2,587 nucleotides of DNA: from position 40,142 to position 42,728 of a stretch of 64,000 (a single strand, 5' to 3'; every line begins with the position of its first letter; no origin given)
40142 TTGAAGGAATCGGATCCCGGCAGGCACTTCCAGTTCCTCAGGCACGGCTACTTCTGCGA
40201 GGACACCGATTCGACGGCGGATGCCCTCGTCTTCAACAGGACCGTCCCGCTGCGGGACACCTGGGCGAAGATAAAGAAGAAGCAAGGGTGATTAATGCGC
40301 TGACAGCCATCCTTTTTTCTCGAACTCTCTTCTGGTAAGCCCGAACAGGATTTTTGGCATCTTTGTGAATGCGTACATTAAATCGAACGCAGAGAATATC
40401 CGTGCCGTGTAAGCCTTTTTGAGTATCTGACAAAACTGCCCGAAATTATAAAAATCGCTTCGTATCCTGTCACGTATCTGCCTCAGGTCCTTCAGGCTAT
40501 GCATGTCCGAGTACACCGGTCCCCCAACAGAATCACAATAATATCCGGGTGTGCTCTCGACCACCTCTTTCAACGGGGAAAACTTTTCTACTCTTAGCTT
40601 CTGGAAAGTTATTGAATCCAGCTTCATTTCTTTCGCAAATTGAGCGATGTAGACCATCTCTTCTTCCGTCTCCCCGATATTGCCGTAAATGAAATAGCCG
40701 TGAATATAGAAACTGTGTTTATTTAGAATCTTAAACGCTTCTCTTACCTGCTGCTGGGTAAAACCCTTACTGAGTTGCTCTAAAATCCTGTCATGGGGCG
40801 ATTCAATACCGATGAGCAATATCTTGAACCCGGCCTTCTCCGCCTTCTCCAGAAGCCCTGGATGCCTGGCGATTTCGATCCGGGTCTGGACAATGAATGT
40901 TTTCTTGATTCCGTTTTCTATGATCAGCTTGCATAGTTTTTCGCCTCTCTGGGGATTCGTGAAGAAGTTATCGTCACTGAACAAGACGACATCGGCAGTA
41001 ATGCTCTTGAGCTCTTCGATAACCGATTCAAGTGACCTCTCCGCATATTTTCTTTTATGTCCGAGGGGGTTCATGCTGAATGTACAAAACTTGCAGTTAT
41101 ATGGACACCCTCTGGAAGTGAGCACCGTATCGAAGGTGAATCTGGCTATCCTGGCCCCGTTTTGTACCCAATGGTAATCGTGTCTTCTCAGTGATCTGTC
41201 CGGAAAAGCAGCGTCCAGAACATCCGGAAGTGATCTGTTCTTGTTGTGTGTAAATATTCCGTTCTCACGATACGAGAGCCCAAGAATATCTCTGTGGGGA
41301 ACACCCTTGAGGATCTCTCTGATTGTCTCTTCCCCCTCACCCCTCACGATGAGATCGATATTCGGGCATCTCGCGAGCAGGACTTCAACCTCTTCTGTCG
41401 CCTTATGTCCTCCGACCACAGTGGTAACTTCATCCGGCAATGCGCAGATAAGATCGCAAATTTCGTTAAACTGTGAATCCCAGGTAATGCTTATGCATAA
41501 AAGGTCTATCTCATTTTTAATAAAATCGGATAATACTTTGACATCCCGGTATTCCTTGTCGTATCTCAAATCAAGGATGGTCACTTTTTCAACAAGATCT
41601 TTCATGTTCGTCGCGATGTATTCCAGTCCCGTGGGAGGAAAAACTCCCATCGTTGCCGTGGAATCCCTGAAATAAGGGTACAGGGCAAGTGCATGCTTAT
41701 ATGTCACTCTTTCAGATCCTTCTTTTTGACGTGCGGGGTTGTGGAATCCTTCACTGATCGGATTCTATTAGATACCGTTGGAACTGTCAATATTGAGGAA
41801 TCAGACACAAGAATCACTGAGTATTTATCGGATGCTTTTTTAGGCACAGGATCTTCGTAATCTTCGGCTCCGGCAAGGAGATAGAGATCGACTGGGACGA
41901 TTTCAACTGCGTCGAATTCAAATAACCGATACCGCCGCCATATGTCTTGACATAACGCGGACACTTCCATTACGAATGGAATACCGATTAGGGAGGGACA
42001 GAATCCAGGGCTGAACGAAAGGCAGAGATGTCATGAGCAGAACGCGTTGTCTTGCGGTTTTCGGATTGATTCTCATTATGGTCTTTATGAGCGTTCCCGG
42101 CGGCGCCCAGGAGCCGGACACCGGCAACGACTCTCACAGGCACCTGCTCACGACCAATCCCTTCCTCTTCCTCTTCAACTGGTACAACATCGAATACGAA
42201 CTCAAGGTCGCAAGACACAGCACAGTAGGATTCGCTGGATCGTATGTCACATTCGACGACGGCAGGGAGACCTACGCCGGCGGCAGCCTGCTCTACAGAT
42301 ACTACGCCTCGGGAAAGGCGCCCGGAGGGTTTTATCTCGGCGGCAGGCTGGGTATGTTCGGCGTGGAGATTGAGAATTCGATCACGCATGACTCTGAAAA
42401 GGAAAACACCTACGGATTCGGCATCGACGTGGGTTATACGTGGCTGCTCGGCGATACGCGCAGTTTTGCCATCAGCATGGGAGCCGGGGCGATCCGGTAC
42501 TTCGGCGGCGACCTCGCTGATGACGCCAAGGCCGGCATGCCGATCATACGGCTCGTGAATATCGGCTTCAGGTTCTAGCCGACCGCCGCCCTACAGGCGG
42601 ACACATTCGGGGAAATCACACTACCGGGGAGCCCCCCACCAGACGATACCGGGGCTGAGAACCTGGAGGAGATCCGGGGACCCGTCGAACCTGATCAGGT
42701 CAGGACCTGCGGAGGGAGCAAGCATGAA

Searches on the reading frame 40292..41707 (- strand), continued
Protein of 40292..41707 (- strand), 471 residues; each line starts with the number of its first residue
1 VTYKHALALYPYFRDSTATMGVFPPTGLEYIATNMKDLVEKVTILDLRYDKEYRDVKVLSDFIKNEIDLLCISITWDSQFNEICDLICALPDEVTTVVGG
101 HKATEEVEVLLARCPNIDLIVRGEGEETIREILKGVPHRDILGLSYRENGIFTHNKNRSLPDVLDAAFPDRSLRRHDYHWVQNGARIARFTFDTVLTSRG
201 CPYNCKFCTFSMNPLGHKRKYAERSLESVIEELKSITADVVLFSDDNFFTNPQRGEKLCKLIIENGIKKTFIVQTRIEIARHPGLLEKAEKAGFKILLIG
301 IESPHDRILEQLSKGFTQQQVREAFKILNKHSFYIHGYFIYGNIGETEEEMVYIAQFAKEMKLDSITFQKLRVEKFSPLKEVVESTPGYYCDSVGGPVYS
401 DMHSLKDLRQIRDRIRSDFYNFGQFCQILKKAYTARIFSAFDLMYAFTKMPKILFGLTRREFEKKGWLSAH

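Call 59: find_encoding_contigs(protein=P0096, flank=5000, max_places=2)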
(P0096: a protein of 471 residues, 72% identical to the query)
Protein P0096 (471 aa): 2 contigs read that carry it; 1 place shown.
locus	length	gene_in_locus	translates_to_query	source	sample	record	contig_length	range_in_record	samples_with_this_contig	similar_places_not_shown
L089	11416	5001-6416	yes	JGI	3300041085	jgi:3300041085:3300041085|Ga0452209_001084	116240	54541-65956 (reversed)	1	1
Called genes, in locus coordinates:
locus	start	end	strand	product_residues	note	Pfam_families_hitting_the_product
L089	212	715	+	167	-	PF00583:Acetyltransf_1, PF13673:Acetyltransf_10, PF13508:Acetyltransf_7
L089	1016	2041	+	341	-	-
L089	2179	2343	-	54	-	-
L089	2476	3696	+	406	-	PF00561:Abhydrolase_1 (weak), PF12146:Hydrolase_4, PF12697:Abhydrolase_6, PF00326:Peptidase_S9 (weak), PF02566:OsmC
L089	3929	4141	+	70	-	-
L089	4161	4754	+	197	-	PF00912:Transgly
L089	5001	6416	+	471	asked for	PF02310:B12-binding, PF04055:Radical_SAM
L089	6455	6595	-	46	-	-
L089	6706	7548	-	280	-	PF05853:BKACE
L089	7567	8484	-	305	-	PF02826:2-Hacid_dh_C (weak), PF03446:NAD_binding_2, PF03807:F420_oxidored (weak), PF22660:RS_preATP-grasp-like (faint), PF14833:NAD_binding_11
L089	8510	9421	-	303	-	PF00892:EamA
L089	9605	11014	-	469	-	PF00890:FAD_binding_2 (faint), PF01134:GIDA (faint), PF01266:DAO (weak), PF01946:Thi4, PF03486:HI0933_like (faint), PF07992:Pyr_redox_2 (weak), PF13450:NAD_binding_8 (weak), PF21688:FAD-depend_C, +3 more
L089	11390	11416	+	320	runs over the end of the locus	PF05496:RuvB_N (faint), PF00004:AAA (weak), PF07726:AAA_3, PF07728:AAA_5, PF17863:AAA_lid_2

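Call 60: find_encoding_contigs(protein=P0097, flank=5000, max_places=2)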
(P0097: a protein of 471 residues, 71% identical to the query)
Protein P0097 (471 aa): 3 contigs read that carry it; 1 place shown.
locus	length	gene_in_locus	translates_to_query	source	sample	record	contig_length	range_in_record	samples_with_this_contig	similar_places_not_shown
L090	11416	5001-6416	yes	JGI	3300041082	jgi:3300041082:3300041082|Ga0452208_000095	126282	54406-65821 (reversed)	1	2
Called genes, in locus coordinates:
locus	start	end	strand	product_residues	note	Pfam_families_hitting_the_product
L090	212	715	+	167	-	PF00583:Acetyltransf_1, PF13673:Acetyltransf_10, PF13508:Acetyltransf_7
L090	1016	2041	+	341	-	-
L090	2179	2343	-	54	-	-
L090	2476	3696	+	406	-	PF00561:Abhydrolase_1 (weak), PF12146:Hydrolase_4, PF12697:Abhydrolase_6, PF00326:Peptidase_S9 (weak), PF02566:OsmC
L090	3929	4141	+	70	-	-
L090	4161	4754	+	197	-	PF00912:Transgly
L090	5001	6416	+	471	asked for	PF02310:B12-binding, PF04055:Radical_SAM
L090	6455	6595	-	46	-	-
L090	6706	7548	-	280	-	PF05853:BKACE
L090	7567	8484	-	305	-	PF02826:2-Hacid_dh_C (weak), PF03446:NAD_binding_2, PF03807:F420_oxidored (weak), PF22660:RS_preATP-grasp-like (faint), PF14833:NAD_binding_11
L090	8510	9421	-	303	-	PF00892:EamA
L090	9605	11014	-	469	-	PF00890:FAD_binding_2 (faint), PF01134:GIDA (faint), PF01266:DAO (weak), PF01946:Thi4, PF03486:HI0933_like (faint), PF07992:Pyr_redox_2 (weak), PF13450:NAD_binding_8 (weak), PF21688:FAD-depend_C, +3 more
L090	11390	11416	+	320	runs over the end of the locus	PF05496:RuvB_N (faint), PF00004:AAA (weak), PF07726:AAA_3, PF07728:AAA_5, PF17863:AAA_lid_2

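Call 61: find_encoding_contigs(protein=P0111, flank=5000, max_places=2)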
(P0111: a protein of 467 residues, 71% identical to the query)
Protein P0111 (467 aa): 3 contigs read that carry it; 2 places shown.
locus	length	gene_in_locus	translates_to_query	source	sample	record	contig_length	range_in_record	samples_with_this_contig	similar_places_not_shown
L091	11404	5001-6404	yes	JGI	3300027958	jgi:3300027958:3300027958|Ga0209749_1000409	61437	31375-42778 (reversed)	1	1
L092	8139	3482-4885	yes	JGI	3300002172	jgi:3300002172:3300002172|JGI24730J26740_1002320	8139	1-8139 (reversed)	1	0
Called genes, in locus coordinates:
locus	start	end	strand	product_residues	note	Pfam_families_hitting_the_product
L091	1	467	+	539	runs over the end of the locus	PF00890:FAD_binding_2, PF01266:DAO (weak), PF02910:Succ_DH_flav_C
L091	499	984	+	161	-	PF00156:Pribosyltran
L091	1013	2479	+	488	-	PF17767:NAPRTase_N, PF02749:QRPTase_N (weak), PF04095:NAPRTase (weak), PF17956:NAPRTase_C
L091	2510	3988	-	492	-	PF02310:B12-binding (weak), PF04055:Radical_SAM, PF13282:DUF4070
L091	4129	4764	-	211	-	PF23564:EF-hand_FSTL1 (faint), PF10591:SPARC_Ca_bdg (faint), PF13499:EF-hand_7 (faint), PF00036:EF-hand_1 (faint), PF13202:EF-hand_5 (faint), PF13405:EF-hand_6 (faint)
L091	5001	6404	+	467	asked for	PF02310:B12-binding, PF04055:Radical_SAM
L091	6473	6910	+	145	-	PF01741:MscL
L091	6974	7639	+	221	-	PF11172:DUF2959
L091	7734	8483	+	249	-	PF13505:OMP_b-brl (faint)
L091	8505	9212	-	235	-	PF03070:TENA_THI-4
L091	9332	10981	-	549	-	PF00135:COesterase, PF20434:BD-FAE, PF07859:Abhydrolase_3 (faint)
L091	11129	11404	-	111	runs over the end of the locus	-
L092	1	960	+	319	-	?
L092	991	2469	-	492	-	PF02310:B12-binding (weak), PF04055:Radical_SAM, PF13282:DUF4070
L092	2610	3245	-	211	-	PF23564:EF-hand_FSTL1 (faint), PF10591:SPARC_Ca_bdg (faint), PF13499:EF-hand_7 (faint), PF00036:EF-hand_1 (faint), PF13202:EF-hand_5 (faint), PF13405:EF-hand_6 (faint)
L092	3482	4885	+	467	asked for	PF02310:B12-binding, PF04055:Radical_SAM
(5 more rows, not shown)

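Call 62: find_encoding_contigs(protein=P0023, flank=5000, max_places=2)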
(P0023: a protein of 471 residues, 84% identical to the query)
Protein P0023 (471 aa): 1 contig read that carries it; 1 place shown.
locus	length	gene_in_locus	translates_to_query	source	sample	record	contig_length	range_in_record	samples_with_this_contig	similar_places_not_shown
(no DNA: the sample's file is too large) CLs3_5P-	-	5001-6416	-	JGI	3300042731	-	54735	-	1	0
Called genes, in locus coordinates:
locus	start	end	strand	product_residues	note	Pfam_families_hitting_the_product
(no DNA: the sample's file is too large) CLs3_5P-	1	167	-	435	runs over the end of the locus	PF04055:Radical_SAM, PF12544:LAM_C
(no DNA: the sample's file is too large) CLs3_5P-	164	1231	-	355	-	PF01071:GARS_A (weak), PF02655:ATP-grasp_3, PF02786:CPSase_L_D2 (faint), PF07478:Dala_Dala_lig_C, PF13535:ATP-grasp_4 (weak)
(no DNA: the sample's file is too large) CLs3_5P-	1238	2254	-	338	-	PF04055:Radical_SAM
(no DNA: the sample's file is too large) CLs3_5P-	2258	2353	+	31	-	-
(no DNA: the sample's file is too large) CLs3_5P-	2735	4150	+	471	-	PF02310:B12-binding, PF04055:Radical_SAM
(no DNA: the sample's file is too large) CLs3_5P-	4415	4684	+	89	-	PF00076:RRM_1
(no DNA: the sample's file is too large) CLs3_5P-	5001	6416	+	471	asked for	PF02310:B12-binding, PF04055:Radical_SAM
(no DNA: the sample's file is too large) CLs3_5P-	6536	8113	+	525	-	PF02310:B12-binding, PF04055:Radical_SAM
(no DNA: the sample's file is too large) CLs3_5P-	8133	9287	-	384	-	PF02771:Acyl-CoA_dh_N, PF02770:Acyl-CoA_dh_M, PF00441:Acyl-CoA_dh_1, PF08028:Acyl-CoA_dh_2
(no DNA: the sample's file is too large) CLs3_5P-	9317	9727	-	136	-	PF00903:Glyoxalase, PF13468:Glyoxalase_3, PF13669:Glyoxalase_4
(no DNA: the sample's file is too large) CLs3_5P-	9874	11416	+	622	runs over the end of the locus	PF01855:POR_N, PF02775:TPP_enzyme_C, PF12797:Fer4_2 (faint), PF13237:Fer4_10 (weak), PF12838:Fer4_7 (weak), PF13187:Fer4_9 (weak), PF00037:Fer4 (weak), PF12837:Fer4_6 (weak)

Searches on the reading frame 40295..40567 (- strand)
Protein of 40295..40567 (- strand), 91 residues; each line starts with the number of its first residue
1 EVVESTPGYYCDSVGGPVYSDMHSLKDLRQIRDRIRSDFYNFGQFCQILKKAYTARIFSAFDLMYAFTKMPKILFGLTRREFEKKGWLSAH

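Call 57: search_protein_families(library=pfam, proteins=[window:40295-40567:-], max_evalue=10)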
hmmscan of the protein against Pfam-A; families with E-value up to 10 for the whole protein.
window:40295-40567:- (91 aa): 0 families

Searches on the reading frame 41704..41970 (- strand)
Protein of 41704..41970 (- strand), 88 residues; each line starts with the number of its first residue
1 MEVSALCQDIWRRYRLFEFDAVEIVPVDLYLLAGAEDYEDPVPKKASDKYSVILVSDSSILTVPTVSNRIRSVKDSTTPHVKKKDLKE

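Call 3: search_protein_families(library=pfam, proteins=[window:41704-41970:-], max_evalue=0.01)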
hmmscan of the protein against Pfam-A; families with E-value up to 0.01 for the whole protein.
window:41704-41970:- (88 aa): 0 families

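Call 4: search_protein_families(library=ncbifam, proteins=[window:41704-41970:-], max_evalue=0.01)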
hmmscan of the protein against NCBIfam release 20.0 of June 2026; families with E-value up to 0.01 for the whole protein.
window:41704-41970:- (88 aa): 0 families

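Call 8: find_homologous_proteins(query=window:41704-41970:-, max_evalue=0.01)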
Query window:41704-41970:- (88 aa): 1 proteins with E <= 0.01 among 1 candidates.
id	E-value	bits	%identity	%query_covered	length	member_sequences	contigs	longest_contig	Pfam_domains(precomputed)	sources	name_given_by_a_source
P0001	2.9e-49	182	99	100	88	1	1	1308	-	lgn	-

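Call 27: find_encoding_contigs(protein=P0001, flank=3000, max_places=3)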
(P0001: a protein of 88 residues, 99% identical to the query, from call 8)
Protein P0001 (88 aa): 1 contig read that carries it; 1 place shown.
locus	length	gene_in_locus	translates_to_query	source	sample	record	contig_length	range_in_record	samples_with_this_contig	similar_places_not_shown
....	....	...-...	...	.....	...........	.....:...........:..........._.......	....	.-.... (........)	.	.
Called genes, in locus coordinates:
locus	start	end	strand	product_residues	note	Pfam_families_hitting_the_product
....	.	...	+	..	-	?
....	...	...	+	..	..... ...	-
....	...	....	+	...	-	?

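Call 57: search_protein_families(library=pfam, proteins=[window:41707-41970:-], max_evalue=10)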
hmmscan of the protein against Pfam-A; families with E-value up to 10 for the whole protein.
window:41707-41970:- (88 aa): 0 families

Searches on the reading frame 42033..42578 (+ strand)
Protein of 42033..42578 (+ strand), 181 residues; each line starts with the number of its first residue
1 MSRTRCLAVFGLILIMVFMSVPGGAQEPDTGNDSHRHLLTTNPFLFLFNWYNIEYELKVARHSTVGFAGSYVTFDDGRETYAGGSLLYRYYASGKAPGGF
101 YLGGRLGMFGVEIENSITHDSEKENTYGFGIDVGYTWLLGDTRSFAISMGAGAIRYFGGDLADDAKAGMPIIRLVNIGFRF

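Call 3: search_protein_families(library=pfam, proteins=[window:42033-42578:+], max_evalue=0.01)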
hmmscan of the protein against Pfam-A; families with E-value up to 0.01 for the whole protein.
window:42033-42578:+ (181 aa): 1 family
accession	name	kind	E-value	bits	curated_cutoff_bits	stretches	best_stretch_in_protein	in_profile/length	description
PF12099.14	DUF3575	-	1.9e-09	37.6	21.1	1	25-155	15-141/177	Protein of unknown function (DUF3575)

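Call 4: search_protein_families(library=ncbifam, proteins=[window:42033-42578:+], max_evalue=0.01)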
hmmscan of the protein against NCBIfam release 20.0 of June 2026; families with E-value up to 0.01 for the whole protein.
window:42033-42578:+ (181 aa): 0 families
